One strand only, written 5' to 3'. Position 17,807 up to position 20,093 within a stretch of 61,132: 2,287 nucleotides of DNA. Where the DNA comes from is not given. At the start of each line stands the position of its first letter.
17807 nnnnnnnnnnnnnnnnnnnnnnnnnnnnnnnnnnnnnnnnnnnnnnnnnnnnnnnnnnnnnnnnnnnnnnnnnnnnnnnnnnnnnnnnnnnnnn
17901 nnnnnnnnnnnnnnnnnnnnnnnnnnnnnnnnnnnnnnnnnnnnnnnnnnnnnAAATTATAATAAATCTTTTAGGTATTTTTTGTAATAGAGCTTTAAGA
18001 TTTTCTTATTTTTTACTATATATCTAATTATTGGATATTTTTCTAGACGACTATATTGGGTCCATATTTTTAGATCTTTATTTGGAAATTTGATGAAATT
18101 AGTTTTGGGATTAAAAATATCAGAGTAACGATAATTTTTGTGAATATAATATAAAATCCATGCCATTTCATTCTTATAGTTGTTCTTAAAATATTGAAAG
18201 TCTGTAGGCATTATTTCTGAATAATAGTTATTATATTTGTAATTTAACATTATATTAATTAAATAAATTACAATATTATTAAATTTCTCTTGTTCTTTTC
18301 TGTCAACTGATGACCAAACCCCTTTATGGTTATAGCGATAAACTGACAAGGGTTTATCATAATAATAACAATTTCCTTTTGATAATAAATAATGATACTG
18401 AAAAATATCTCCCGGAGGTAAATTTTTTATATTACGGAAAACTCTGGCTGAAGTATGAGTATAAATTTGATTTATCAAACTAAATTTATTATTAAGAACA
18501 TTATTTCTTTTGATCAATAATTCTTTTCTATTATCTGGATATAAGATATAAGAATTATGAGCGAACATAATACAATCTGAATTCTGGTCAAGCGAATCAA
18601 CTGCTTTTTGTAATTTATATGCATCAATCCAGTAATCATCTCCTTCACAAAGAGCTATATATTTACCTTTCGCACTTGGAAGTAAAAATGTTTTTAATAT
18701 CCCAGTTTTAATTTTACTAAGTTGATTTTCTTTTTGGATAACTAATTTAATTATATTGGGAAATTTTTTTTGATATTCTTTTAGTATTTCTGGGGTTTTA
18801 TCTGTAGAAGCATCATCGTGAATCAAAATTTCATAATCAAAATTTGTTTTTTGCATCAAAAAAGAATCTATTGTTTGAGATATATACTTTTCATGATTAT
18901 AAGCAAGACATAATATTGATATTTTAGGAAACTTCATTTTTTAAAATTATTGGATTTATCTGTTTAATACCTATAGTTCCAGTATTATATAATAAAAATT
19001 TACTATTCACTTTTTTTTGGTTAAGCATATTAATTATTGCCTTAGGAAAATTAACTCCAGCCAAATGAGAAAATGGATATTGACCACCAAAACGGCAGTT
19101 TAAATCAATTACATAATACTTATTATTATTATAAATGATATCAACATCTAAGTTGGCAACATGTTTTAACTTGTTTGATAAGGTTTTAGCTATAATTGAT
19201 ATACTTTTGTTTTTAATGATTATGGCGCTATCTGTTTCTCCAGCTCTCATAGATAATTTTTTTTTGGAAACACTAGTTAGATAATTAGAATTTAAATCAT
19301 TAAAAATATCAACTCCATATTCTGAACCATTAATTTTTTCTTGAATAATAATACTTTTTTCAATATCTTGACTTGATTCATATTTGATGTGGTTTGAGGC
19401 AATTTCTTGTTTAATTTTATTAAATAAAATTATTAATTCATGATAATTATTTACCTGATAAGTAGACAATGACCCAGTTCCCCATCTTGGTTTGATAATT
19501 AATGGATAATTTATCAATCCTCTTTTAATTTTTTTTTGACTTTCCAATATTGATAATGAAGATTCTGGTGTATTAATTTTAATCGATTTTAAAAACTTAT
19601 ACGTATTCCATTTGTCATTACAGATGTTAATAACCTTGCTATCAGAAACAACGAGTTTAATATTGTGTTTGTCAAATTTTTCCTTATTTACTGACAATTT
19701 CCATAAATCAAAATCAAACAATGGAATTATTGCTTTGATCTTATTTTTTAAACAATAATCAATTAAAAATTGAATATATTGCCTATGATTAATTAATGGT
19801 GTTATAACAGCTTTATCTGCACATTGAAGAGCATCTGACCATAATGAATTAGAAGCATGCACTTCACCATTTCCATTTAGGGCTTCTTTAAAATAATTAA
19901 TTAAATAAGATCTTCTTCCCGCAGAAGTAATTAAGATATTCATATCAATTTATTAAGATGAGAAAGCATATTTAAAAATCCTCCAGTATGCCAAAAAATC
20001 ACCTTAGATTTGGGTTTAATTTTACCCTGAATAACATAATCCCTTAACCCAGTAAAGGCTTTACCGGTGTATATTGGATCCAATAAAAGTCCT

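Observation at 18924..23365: Overlapping operon of ATP-grasp ligase, ACC-deaminase-like PLP enzyme, GNAT, methyltransferase and sugar aminotransferase: candidate aminoacyl or N-acyl amino-sugar tailoring module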

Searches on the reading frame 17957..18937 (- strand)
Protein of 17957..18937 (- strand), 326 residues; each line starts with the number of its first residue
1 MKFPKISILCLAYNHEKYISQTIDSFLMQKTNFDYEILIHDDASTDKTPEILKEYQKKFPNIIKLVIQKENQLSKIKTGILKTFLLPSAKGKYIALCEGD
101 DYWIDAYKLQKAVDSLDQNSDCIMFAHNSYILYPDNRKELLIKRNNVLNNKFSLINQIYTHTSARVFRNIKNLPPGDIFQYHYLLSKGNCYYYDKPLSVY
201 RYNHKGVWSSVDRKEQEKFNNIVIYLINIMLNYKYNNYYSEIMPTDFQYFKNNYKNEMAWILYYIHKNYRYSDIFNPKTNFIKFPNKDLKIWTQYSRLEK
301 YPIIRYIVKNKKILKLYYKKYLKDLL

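Call 4: search_protein_families(library=pfam, proteins=[window:17957-18937:-], max_evalue=0.01)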
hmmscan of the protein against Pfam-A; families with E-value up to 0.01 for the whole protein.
window:17957-18937:- (326 aa): 2 families
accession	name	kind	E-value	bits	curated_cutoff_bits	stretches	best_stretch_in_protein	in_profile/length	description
PF00535.33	Glycos_transf_2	-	2.8e-19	70.1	23.3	1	7-153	1-145/168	Glycosyl transferase family 2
PF13641.12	Glyco_tranf_2_3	-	8.5e-06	26.4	27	1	4-120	1-114/230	Glycosyltransferase like family 2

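Call 5: search_protein_families(library=ncbifam, proteins=[window:17957-18937:-], max_evalue=0.01)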
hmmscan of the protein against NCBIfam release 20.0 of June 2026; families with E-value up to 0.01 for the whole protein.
window:17957-18937:- (326 aa): 11 families
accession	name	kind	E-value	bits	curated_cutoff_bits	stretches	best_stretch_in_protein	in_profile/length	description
NF047683.1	TeichurnBiosyTuaG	equivalog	3.9e-19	69.3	400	1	4-136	6-131/252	teichuronic acid biosynthesis protein TuaG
NF053739.1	GlytfEpsEBac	equivalog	7.3e-18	64.5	450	1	4-124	1-115/265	glycosyltransferase EpsE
NF007482.0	PRK10073.1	equivalog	7.5e-13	48.2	423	1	3-103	5-98/334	glycosyltransferase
NF050050.1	ProtGlycPglI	equivalog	5e-09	36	500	1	3-106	1-99/306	GalNAc(5)-diNAcBac-PP-undecaprenol beta-1,3-glucosyltransferase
TIGR03937.1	PgaC_IcaA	equivalog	6.9e-09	35.1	422.3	1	3-120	44-154/407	poly-beta-1,6-N-acetyl-D-glucosamine synthase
NF038302.1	EPS_HpsE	equivalog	1.1e-07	31.1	300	1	6-73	3-72/307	hormogonium polysaccharide biosynthesis glycosyltransferase HpsE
TIGR03469.1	HpnB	hypoth_equivalog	5.5e-06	25.7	379.25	1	2-79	42-119/386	hopene-associated glycosyltransferase HpnB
NF047588.1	GlcsyltransPgfSStrep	equivalog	0.00032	20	500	1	5-62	2-62/308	glycosyltransferase PgfS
TIGR04283.1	glyco_like_mftF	equivalog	0.0014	18.3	182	1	6-58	1-52/221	TIGR04283 family arsenosugar biosynthesis glycosyltransferase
NF041875.1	EPS_EpsD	equivalog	0.0031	17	370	1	7-71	2-64/325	exopolysaccharide biosynthesis glycosyltransferase EpsD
NF007986.1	PRK10714.1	equivalog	0.0061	15.6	529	1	4-76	6-82/316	undecaprenyl-phosphate 4-deoxy-4-formamido-L-arabinose transferase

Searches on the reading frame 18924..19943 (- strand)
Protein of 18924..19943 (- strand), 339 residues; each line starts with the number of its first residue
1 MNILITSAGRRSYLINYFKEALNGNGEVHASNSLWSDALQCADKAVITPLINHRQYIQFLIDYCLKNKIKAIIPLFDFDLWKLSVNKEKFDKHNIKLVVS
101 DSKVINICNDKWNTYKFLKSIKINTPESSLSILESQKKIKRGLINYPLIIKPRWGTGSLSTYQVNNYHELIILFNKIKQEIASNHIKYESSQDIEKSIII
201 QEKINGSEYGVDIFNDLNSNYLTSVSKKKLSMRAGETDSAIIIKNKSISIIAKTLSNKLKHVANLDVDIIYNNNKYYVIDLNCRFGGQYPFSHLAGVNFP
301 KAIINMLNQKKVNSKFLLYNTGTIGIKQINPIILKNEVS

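Call 4: search_protein_families(library=pfam, proteins=[window:18924-19943:-], max_evalue=0.01)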
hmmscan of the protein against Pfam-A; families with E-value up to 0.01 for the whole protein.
window:18924-19943:- (339 aa): 7 families
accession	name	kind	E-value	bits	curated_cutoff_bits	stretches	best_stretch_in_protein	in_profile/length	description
PF21360.3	PylC-like_N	-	8.7e-24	83.9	27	1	3-98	1-96/96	PylC-like, N-terminal domain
PF02655.19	ATP-grasp_3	-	6.4e-18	65.8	23.2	1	108-287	1-159/160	ATP-grasp domain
PF13535.11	ATP-grasp_4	-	8.4e-14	51.9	27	1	144-263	1-121/160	ATP-grasp domain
PF15632.11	ATPgrasp_Ter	-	1.3e-11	44.8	29.1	1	197-311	4-112/131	ATP-grasp in the biosynthetic pathway with Ter operon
PF08443.16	RimK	-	3.5e-06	27.2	21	1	109-306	2-187/188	RimK-like ATP-grasp domain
PF14305.11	ATPgrasp_TupA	-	0.00061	19.8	25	1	108-204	18-118/241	TupA-like ATPgrasp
PF02786.22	CPSase_L_D2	-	0.00097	19.1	19.8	1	110-290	1-185/211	Carbamoyl-phosphate synthase L chain, ATP binding domain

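Call 5: search_protein_families(library=ncbifam, proteins=[window:18924-19943:-], max_evalue=0.01)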
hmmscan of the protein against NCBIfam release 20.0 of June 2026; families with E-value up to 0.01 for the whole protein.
window:18924-19943:- (339 aa): 34 families (the best 25 are shown)
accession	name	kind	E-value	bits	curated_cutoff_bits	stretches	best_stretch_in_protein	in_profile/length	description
NF009404.0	PRK12767.1-3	equivalog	3.2e-97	325.5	316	1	1-323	1-322/344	carbamoyl phosphate synthase-like protein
NF009405.0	PRK12767.1-4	equivalog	9.8e-70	235.1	390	1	1-323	1-304/320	carbamoyl phosphate synthase-like protein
NF009406.0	PRK12767.1-5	equivalog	3.9e-69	233.2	271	1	1-329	3-315/327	carbamoyl phosphate synthase-like protein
NF009403.0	PRK12767.1-2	equivalog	4.2e-46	157.7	286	2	1-262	1-243/342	carbamoyl phosphate synthase-like protein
NF009402.0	PRK12767.1-1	equivalog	9.7e-38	129.8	218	1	28-307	33-298/329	carbamoyl phosphate synthase-like protein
NF053643.1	Ddl_archaea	equivalog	3.4e-20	72.3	500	1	38-308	36-296/367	putative pseudomurein biosynthesis ATP-grasp protein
NF002563.0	PRK02186.1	subfamily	1.2e-11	43.7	625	1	99-231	96-215/890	argininosuccinate lyase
TIGR01369.1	CPSaseII_lrg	equivalog_domain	2.1e-09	35.6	1027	1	89-315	648-872/1052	carbamoyl-phosphate synthase (glutamine-hydrolyzing) large subunit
NF006406.0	PRK08654.1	equivalog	8e-09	34.5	739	1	56-309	60-317/499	acetyl-CoA carboxylase biotin carboxylase subunit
NF006367.0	PRK08591.1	subfamily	1.7e-08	33.6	597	1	39-308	42-317/451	acetyl-CoA carboxylase biotin carboxylase subunit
NF003671.0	PRK05294.1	equivalog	3e-08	31.7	599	1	88-315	644-869/1058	carbamoyl-phosphate synthase large subunit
NF004085.0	PRK05586.1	equivalog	1.7e-07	30.6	723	1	40-313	43-322/448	acetyl-CoA carboxylase biotin carboxylase subunit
NF002378.0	PRK01372.1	subfamily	2.2e-07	29.9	243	1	99-220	89-195/305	D-alanine--D-alanine ligase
TIGR03909.1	pyrrolys_PylC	equivalog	9.2e-07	27.9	248.3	1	67-299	60-269/374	3-methylornithine--L-lysine ligase PylC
NF000206.1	D_ala_D_lac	equivalog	1e-06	28.1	550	1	93-224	115-230/342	D-alanine--(R)-lactate ligase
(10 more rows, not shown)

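Call 15: find_homologous_proteins(query=window:18924-19943:-)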
Query window:18924-19943:- (339 aa): 2384 proteins with E <= 0.001 among 6153 candidates; the best 120 are listed.
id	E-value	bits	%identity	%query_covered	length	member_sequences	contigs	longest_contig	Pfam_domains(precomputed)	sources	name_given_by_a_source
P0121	9.9e-217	736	100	100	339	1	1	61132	PF13535.12,PF15632.12,PF08443.17,PF02655.20,PF21360.4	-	-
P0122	1.4e-122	427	61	99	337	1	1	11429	PF13535.12,PF15632.12,PF08443.17,PF02655.20,PF21360.4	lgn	-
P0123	1.8e-122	427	61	99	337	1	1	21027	PF13535.12,PF15632.12,PF02786.23,PF08443.17,PF02655.20,PF21360.4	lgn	-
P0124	1.7e-120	420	57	99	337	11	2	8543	PF13535.12,PF15632.12,PF02655.20,PF21360.4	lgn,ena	-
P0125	2.7e-119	416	56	98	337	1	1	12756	PF13535.12,PF15632.12,PF02786.23,PF02655.20,PF21360.4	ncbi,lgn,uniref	ncbi:ATP-grasp domain-containing protein [Macellibacteroides fermentans]|uniref:ATP-grasp domain-con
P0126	1.0e-118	414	55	99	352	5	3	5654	PF13535.12,PF15632.12,PF14305.12,PF02655.20,PF21360.4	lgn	-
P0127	2.1e-118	413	58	99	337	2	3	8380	PF13535.12,PF15632.12,PF08443.17,PF02655.20,PF21360.4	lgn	-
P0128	3.3e-118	413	57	99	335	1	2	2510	PF13535.12,PF15632.12,PF02786.23,PF08443.17,PF02655.20,PF21360.4,PF07478.19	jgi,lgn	-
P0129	3.9e-118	412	57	100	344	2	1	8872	PF13535.12,PF15632.12,PF08443.17,PF02655.20,PF21360.4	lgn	-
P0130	4.1e-118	412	57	99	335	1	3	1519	PF13535.12,PF15632.12,PF02786.23,PF08443.17,PF02655.20,PF21360.4,PF07478.19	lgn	-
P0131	7.5e-118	411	55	98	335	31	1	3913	PF13535.12,PF15632.12,PF02786.23,PF08443.17,PF02655.20,PF21360.4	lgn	-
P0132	7.7e-118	411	57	99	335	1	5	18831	PF13535.12,PF15632.12,PF02786.23,PF02655.20,PF21360.4,PF07478.19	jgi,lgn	jgi:carbamoyl-phosphate synthase large subunit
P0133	9.5e-118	411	57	99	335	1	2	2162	PF13535.12,PF15632.12,PF02786.23,PF08443.17,PF02655.20,PF21360.4,PF07478.19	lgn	-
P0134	9.7e-118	411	57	98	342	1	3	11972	PF13535.12,PF15632.12,PF02655.20,PF21360.4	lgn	-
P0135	1.2e-117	411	56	99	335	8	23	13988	PF13535.12,PF15632.12,PF02786.23,PF08443.17,PF02655.20,PF21360.4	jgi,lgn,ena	jgi:carbamoyl-phosphate synthase large subunit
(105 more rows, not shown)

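Call 16: search_solved_structures(query=window:18924-19943:-, max_evalue=0.001)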
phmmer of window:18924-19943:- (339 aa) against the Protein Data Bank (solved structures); distinct sequences matched with E-value up to 0.001: 1.
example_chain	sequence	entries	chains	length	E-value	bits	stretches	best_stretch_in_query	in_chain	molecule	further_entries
2pn1_A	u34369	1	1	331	4.4e-36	127.9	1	2-307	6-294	Carbamoylphosphate synthase large subunit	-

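Call 49: find_encoding_contigs(protein=P0123, flank=10000, max_places=3)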
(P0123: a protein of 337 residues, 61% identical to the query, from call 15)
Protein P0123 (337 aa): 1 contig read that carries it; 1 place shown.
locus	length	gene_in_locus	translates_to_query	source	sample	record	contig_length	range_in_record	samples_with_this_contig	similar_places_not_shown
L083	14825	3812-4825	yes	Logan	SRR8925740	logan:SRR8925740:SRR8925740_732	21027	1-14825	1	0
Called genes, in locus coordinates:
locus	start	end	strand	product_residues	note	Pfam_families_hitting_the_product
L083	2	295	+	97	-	?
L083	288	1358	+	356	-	PF00155:Aminotran_1_2 (weak), PF01041:DegT_DnrJ_EryC1, PF01053:Cys_Met_Meta_PP (weak), PF01212:Beta_elim_lyase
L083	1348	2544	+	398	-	PF00534:Glycos_transf_1 (weak), PF13692:Glyco_trans_1_4 (weak)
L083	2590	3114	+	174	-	PF13302:Acetyltransf_3, PF13420:Acetyltransf_4, PF00583:Acetyltransf_1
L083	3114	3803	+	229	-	PF13649:Methyltransf_25 (weak)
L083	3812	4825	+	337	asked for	PF21360:PylC-like_N, PF02655:ATP-grasp_3, PF02786:CPSase_L_D2 (faint), PF08443:RimK (faint), PF13535:ATP-grasp_4, PF15632:ATPgrasp_Ter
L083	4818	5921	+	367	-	PF00535:Glycos_transf_2, PF13641:Glyco_tranf_2_3 (faint)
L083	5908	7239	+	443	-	PF00535:Glycos_transf_2, PF10111:Glyco_tranf_2_2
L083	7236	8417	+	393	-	PF13439:Glyco_transf_4 (weak), PF13692:Glyco_trans_1_4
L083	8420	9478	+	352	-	PF01757:Acyl_transf_3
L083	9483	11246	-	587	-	-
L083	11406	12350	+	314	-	PF01073:3Beta_HSD, PF01370:Epimerase, PF02719:Polysacc_synt_2, PF04321:RmlD_sub_bind, PF07993:NAD_binding_4 (faint), PF16363:GDP_Man_Dehyd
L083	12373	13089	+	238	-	PF00456:Transketolase_N, PF13292:DXP_synthase_N (faint), PF02775:TPP_enzyme_C (faint), PF09364:XFP_N (weak)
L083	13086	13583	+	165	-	PF02779:Transket_pyr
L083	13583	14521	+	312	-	PF00535:Glycos_transf_2, PF10111:Glyco_tranf_2_2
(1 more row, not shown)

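Call 52: find_related_loci(query=A2, collection=metagenome_contigs, flank=8000)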
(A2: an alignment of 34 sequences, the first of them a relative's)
Query A2 (339 aa) in metagenome_contigs; peptide patterns used: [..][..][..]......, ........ (x = any residue, [..] = any of these).
517 stretches matched a pattern; 483 encode a relative of the query (tblastn E <= 1e-3); the best 80 are kept; 80 distinct loci.
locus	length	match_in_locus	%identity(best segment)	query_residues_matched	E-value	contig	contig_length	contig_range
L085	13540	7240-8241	57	1-334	4e-127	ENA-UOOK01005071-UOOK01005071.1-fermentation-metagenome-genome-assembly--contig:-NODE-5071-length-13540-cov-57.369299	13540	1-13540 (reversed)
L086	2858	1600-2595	55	1-332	2e-129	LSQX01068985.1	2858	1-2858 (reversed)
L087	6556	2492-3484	55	1-331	4e-124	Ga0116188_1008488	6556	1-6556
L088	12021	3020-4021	55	1-334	1e-122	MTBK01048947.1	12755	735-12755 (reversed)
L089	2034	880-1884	56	1-335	3e-129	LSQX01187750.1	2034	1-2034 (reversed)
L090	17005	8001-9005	54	1-335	5e-121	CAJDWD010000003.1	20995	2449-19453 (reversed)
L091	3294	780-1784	56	1-335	8e-125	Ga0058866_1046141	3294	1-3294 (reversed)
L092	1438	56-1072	55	1-339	3e-131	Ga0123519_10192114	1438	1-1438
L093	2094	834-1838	54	1-335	3e-127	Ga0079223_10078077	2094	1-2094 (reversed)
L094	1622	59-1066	56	1-335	1e-128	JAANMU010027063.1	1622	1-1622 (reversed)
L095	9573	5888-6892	54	1-335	3e-119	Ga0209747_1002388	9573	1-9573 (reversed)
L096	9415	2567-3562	54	1-332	4e-118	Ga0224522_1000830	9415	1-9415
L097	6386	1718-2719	51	1-334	8e-118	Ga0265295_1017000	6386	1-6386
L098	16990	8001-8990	53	1-330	1e-116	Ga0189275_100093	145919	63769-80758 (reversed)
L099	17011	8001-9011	54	1-337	3e-116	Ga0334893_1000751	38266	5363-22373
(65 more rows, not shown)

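Call 60: predict_structure(alignment_id=A2)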
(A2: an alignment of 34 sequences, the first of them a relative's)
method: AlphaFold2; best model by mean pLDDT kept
length: 339 residues; sequences in the alignment: 34
mean_pLDDT: 92.4   pTM: 0.90
mean pLDDT of the five models: 92.4, 91.8, 91.8, 91.4, 90.5
residues with pLDDT >= 90: 271; 70-90: 52; 50-70: 15; < 50: 1
segments of 3 or more residues with pLDDT < 50: none
pLDDT, mean of each block of 10 residues (from residue 1): 93 93 96 91 96 95 98 89 95 97 93 97 97 96 96 76 96 94 81 86 96 98 98 85 98 98 96 97 86 96 97 97 84 57
secondary structure, 60 per line:
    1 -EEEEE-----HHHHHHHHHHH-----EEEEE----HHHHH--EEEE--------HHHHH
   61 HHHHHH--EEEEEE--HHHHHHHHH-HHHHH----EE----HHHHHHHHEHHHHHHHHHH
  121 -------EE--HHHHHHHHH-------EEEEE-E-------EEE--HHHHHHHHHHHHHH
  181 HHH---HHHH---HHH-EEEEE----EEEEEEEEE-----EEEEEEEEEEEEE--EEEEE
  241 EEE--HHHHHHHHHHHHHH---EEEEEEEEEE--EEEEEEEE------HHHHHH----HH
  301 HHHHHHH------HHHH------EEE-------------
elements in order: E2-6 H12-22 E28-32 H37-41 E44-47 H56-66 E69-74 H77-85 H87-91 H102-109 H111-120 H132-140 E148-152 E162-164 H167-183 H187-190 E198-202 E207-215 E221-233 E236-243 H246-259 E263-272 E275-282 H289-294 H299-307 H314-317 E324-326

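Call 65: fold_search(model_id=the predicted structure, library=pdb)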
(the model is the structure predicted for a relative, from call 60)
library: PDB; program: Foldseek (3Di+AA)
matches with E <= 10: 1681; with E <= 0.001: 625
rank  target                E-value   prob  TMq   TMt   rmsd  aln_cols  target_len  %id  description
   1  2pn1                  8.9e-28  1.00  0.81  0.88   2.6       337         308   25  Crystal structure of carbamoylphosphate synthase large subunit (split gene in MJ) (ZP_00538348.1) from Exiguobacterium s (released 2007-05-08)
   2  5vyz_A                3.9e-19  1.00  0.74  0.24   4.4       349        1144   17  Crystal structure of Lactococcus lactis pyruvate carboxylase in complex with cyclic-di-AMP (released 2017-08-16)
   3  5vyz_D                4.4e-19  1.00  0.74  0.24   4.0       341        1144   17  Crystal structure of Lactococcus lactis pyruvate carboxylase in complex with cyclic-di-AMP (released 2017-08-16)
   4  7zz8_B                5.3e-19  1.00  0.72  0.26   4.8       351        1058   19  Cryo-EM structure of Lactococcus lactis pyruvate carboxylase with acetyl-CoA and cyclic di-AMP (released 2022-10-12)
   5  7zz3_A                1.2e-18  1.00  0.74  0.24   4.2       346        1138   18  Cryo-EM structure of "BC react" conformation of Lactococcus lactis pyruvate carboxylase with acetyl-CoA (released 2022-10-12)
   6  5vyz_B                1.4e-18  1.00  0.72  0.23   3.8       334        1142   17  Crystal structure of Lactococcus lactis pyruvate carboxylase in complex with cyclic-di-AMP (released 2017-08-16)
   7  7zyy_A                2.4e-18  1.00  0.73  0.25   3.8       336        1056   19  Cryo-EM structure of Lactococcus lactis pyruvate carboxylase with acetyl-CoA (released 2022-10-12)
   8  2v58_A                2.7e-18  1.00  0.68  0.53   4.6       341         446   15  CRYSTAL STRUCTURE OF BIOTIN CARBOXYLASE FROM E.COLI IN COMPLEX WITH POTENT INHIBITOR 1 (released 2009-01-13)
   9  6ojh                  2.7e-18  1.00  0.67  0.53   5.5       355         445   16  Crystal Structure of Haemophilus Influenzae Biotin Carboxylase Complexed with (R)-7-(3-aminopyrrolidin-1-yl)-6-(naphthal (released 2020-02-12)
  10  7zz4                  2.9e-18  1.00  0.74  0.56   3.6       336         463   18  Cryo-EM structure of "BC closed" conformation of Lactococcus lactis pyruvate carboxylase with acetyl-CoA (released 2022-10-12)
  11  7zz3_C                2.9e-18  1.00  0.73  0.25   3.9       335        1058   18  Cryo-EM structure of "BC react" conformation of Lactococcus lactis pyruvate carboxylase with acetyl-CoA (released 2022-10-12)
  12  3tw6_B                3.9e-18  1.00  0.72  0.24   4.4       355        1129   15  Structure of Rhizobium etli pyruvate carboxylase T882A with the allosteric activator, acetyl coenzyme-A (released 2011-10-19)
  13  2dzd_A                5.0e-18  1.00  0.63  0.49   6.4       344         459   15  Crystal structure of the biotin carboxylase domain of pyruvate carboxylase (released 2007-09-25)
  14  2vpq_A                5.3e-18  1.00  0.73  0.57   4.6       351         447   16  Crystal structure of biotin carboxylase from S. aureus complexed with AMPPNP (released 2008-09-09)
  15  2dzd_B                7.1e-18  1.00  0.60  0.47   6.2       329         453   15  Crystal structure of the biotin carboxylase domain of pyruvate carboxylase (released 2007-09-25)
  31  3vot_B                2.5e-17  1.00  0.66  0.58   3.9       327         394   18  Crystal structure of L-amino acid ligase from Bacillus licheniformis (released 2012-11-07)
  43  3vot_A                6.7e-17  1.00  0.71  0.60   4.4       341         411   17  Crystal structure of L-amino acid ligase from Bacillus licheniformis (released 2012-11-07)
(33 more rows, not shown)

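Call 98: find_encoding_contigs(protein=P0122, flank=8000, max_places=2)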
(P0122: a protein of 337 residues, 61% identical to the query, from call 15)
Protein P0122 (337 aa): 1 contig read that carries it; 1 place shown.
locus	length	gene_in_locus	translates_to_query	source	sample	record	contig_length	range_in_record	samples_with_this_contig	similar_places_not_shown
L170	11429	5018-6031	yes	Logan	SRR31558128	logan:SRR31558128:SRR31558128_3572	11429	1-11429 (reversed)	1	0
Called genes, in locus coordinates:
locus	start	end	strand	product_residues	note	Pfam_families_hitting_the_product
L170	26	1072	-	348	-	PF00132:Hexapep (weak)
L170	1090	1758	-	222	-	PF13489:Methyltransf_23, PF13649:Methyltransf_25 (weak)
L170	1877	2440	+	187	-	PF00132:Hexapep, PF25087:GMPPB_C (faint)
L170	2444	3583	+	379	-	PF01041:DegT_DnrJ_EryC1, PF00266:Aminotran_5 (faint)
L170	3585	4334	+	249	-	PF13489:Methyltransf_23, PF13847:Methyltransf_31 (weak), PF08241:Methyltransf_11, PF08242:Methyltransf_12, PF13649:Methyltransf_25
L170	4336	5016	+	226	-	PF08242:Methyltransf_12 (faint)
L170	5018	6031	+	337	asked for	PF21360:PylC-like_N, PF08443:RimK (faint), PF02655:ATP-grasp_3, PF13535:ATP-grasp_4, PF15632:ATPgrasp_Ter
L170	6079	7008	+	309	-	PF00535:Glycos_transf_2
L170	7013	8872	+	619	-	PF09594:GT87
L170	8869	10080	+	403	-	PF09594:GT87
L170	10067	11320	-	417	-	PF01041:DegT_DnrJ_EryC1, PF01053:Cys_Met_Meta_PP (weak)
